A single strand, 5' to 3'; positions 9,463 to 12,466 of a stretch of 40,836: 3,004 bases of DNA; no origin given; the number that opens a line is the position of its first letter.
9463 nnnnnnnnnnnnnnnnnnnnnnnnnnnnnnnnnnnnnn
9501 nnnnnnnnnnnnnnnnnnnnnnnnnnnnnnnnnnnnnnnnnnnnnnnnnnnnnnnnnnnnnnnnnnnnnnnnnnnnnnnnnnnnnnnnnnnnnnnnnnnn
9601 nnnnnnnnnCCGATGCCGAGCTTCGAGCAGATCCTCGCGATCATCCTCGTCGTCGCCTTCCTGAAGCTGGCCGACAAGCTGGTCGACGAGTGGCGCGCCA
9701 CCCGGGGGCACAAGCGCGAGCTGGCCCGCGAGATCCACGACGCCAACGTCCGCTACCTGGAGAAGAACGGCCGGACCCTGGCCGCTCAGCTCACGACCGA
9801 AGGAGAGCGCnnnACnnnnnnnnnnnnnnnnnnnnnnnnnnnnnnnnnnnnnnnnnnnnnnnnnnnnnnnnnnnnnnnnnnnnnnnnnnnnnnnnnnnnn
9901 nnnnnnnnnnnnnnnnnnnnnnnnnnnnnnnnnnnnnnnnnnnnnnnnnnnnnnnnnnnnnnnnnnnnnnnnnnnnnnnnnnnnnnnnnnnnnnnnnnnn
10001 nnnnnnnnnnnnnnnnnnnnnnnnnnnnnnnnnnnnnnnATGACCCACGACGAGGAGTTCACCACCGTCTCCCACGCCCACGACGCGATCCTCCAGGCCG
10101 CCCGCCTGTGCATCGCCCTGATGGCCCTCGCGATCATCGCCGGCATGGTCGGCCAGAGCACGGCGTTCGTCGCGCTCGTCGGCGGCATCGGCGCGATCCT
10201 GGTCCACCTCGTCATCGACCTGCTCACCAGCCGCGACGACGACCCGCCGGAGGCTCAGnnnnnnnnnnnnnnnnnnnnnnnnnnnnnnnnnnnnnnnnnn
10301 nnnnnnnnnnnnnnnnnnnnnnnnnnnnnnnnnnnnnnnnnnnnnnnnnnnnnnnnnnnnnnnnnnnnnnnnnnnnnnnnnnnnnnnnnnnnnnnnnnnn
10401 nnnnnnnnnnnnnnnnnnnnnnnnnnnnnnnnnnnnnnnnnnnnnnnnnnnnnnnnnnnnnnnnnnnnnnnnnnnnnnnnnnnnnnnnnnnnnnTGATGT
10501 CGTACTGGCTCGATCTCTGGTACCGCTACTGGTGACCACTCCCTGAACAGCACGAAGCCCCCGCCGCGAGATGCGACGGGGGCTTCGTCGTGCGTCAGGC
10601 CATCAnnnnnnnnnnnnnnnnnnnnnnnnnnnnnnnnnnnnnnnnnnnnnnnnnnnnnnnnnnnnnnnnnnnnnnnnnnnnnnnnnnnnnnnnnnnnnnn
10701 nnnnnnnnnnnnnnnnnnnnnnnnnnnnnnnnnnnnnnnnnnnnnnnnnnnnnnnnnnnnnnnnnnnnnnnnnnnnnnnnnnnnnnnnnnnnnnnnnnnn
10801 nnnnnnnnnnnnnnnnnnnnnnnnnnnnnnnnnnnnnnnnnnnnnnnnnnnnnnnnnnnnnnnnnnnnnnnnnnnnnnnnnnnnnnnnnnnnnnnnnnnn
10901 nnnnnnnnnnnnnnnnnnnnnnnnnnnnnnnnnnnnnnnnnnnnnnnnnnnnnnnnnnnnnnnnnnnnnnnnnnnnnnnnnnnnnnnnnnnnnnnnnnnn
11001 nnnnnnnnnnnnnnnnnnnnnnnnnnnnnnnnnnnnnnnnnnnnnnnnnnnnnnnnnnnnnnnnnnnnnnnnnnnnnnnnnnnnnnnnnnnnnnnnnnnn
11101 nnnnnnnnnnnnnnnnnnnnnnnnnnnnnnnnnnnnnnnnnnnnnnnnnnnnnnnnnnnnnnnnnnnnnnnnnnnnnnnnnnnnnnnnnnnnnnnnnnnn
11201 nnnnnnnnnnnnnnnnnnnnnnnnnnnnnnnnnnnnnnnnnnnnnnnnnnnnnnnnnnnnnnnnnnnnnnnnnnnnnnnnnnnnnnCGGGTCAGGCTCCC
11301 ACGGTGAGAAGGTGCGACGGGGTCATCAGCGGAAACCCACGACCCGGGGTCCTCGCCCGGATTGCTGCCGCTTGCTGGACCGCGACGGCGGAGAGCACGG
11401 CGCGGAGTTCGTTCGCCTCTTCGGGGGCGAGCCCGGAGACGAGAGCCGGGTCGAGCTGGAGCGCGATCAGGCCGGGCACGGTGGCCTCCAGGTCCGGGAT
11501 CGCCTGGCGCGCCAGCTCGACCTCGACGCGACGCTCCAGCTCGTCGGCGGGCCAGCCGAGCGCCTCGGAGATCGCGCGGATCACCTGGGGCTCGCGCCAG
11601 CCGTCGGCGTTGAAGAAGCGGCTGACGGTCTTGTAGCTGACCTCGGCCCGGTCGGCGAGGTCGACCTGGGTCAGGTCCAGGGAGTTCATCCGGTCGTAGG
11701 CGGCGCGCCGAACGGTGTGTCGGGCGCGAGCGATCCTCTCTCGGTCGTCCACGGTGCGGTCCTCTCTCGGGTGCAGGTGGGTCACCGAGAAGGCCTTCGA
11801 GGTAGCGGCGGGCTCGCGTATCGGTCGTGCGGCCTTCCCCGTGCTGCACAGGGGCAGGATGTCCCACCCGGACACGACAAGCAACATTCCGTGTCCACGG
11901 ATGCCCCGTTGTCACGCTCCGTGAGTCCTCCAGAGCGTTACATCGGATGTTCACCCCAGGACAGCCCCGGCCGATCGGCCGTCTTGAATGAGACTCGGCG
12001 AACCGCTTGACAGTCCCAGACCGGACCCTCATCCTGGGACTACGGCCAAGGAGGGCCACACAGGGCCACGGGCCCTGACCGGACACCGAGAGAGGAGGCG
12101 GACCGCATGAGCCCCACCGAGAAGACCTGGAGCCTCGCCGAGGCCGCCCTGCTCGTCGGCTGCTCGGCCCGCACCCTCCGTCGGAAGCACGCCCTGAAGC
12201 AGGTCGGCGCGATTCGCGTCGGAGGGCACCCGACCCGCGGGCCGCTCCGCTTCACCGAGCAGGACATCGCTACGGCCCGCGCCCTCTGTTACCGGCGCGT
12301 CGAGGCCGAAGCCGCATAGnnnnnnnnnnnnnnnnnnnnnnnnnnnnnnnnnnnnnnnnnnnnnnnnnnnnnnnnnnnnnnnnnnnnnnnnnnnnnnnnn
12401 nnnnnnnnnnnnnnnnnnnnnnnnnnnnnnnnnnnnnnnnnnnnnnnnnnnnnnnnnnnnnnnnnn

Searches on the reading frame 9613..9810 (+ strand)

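Call 20: search_protein_families(library=pfam, proteins=[window:9613-9810:+], max_evalue=0.01)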
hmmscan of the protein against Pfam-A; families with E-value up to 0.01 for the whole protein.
window:9613-9810:+ (66 aa): 0 families

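Call 23: search_protein_families(library=phrogs, proteins=[window:9613-9810:+], max_evalue=0.01)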
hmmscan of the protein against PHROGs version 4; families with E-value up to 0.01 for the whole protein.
window:9613-9810:+ (66 aa): 2 families
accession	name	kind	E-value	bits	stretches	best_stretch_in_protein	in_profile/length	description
phrog_25181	-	moron, auxiliary metabolic gene and host takeover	0.0077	16.9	1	8-42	14-48/61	membrane protein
phrog_33867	-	unknown function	0.0089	17.1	0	28-49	23-44/51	-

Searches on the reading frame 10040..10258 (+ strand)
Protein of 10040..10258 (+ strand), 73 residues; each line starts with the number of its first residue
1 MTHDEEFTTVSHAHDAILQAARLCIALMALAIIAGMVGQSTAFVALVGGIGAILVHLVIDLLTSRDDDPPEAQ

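Call 54: search_protein_families(library=pfam, proteins=[window:10040-10258:+], max_evalue=0.05)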
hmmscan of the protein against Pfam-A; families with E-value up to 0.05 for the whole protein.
window:10040-10258:+ (73 aa): 1 family
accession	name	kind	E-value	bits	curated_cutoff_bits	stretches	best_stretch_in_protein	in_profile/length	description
PF04246.17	RseC_MucC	-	0.04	14.3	24.4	1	25-65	76-117/130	Positive regulator of sigma(E), RseC/MucC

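Call 55: search_protein_families(library=phrogs, proteins=[window:10040-10258:+], max_evalue=0.01)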
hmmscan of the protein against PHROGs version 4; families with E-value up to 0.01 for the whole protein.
window:10040-10258:+ (73 aa): 0 families

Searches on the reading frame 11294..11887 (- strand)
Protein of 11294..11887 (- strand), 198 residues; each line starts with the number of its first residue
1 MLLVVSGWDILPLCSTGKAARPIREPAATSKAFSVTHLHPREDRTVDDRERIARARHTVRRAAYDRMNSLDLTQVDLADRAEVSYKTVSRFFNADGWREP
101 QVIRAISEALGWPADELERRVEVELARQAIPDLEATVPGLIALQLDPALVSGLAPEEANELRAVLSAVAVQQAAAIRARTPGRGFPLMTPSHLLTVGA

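Call 54: search_protein_families(library=pfam, proteins=[window:11294-11887:-], max_evalue=0.05)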
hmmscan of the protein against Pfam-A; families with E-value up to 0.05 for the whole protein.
window:11294-11887:- (198 aa): 5 families
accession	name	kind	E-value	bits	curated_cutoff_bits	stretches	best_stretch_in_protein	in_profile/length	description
PF01381.28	HTH_3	-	1.7e-05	25.2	23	1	67-117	5-55/55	Helix-turn-helix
PF13560.12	HTH_31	-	0.0001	22.9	27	1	63-118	13-62/64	Helix-turn-helix domain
PF00356.27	LacI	-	0.00064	19.9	27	1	76-95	4-23/46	Bacterial regulatory proteins, lacI family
PF13545.12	HTH_Crp_2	-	0.0037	17.6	27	1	66-93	17-44/70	Crp-like helix-turn-helix domain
PF09839.14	DUF2066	-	0.017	15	23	0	49-94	120-165/232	Uncharacterized protein conserved in bacteria (DUF2066)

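Call 55: search_protein_families(library=phrogs, proteins=[window:11294-11887:-], max_evalue=0.01)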
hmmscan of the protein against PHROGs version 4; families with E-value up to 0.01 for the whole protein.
window:11294-11887:- (198 aa): 7 families
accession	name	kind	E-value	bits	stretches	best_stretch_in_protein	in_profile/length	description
phrog_8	-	transcription regulation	9.5e-06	26.3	1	61-117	165-215/346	transcriptional regulator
phrog_7241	-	transcription regulation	3.5e-05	24.8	1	66-117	69-120/122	transcriptional regulator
phrog_4583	-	transcription regulation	0.00013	22.9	1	58-117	10-69/81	transcriptional repressor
phrog_4151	-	DNA, RNA and nucleotide metabolism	0.00042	21.2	1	71-104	20-53/154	DNA binding protein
phrog_4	-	transcription regulation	0.001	19.1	1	64-118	143-192/400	transcriptional repressor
phrog_1373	-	transcription regulation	0.0022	19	1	46-113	52-118/166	transcriptional regulator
phrog_6288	-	unknown function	0.005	17.5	1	57-114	29-86/322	-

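Call 67: find_homologous_proteins(query=window:11294-11887:-)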
Query window:11294-11887:- (198 aa): 3 proteins with E <= 0.001 among 1123 candidates.
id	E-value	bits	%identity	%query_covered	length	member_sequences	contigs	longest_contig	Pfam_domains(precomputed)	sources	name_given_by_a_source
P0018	1.0e-121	422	100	100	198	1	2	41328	PF01381.29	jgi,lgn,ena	jgi:transcriptional regulator with XRE-family HTH domain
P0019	1.6e-48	183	61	77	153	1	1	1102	PF01381.29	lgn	-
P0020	9.0e-5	41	46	30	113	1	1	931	-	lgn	-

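Call 68: find_encoding_contigs(protein=P0019, flank=2000, max_places=3)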
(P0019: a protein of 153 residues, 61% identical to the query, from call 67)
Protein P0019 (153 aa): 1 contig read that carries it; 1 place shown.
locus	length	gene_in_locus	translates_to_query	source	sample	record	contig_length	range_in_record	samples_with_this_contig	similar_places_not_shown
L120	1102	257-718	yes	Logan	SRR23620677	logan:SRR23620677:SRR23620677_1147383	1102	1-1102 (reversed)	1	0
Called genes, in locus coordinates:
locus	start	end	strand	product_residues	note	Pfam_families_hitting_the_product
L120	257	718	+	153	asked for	PF01381:HTH_3 (faint)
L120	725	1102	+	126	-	?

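Call 78: search_solved_structures(query=window:11294-11887:-, max_evalue=1)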
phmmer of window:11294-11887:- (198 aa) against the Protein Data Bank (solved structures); distinct sequences matched with E-value up to 1: 3.
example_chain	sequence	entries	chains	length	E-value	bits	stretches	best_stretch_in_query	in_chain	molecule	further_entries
8tac_A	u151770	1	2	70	0.037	17.5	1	50-111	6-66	DBP48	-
6g1m_A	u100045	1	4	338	0.54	13.7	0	118-161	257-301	Dihydrodipicolinate reductase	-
6g1h_A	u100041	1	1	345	0.57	13.6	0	118-161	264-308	Dihydrodipicolinate reductase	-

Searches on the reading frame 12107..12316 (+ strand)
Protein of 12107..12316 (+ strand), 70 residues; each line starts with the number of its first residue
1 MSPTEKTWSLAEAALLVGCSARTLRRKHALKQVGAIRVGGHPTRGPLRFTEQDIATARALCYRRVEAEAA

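Call 54: search_protein_families(library=pfam, proteins=[window:12107-12316:+], max_evalue=0.05)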
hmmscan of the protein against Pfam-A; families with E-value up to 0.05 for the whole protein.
window:12107-12316:+ (70 aa): 3 families
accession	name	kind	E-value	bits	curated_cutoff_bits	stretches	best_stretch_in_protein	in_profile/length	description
PF12728.13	HTH_17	-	0.012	16.3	27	1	9-55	3-44/51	Helix-turn-helix domain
PF02954.25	HTH_8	-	0.02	15.1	22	1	8-27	19-38/42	Bacterial regulatory protein, Fis family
PF00376.29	MerR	-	0.044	14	28.2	0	11-26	3-18/38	MerR family regulatory protein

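Call 55: search_protein_families(library=phrogs, proteins=[window:12107-12316:+], max_evalue=0.01)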
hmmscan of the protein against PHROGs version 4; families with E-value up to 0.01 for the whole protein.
window:12107-12316:+ (70 aa): 1 family
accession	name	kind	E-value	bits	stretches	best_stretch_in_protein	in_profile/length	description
phrog_1840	-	integration and excision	4e-05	25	1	6-68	5-63/90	excisionase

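Call 80: search_solved_structures(query=window:12107-12316:+, max_evalue=1)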
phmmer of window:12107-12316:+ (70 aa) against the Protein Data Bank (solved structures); distinct sequences matched with E-value up to 1: 0.
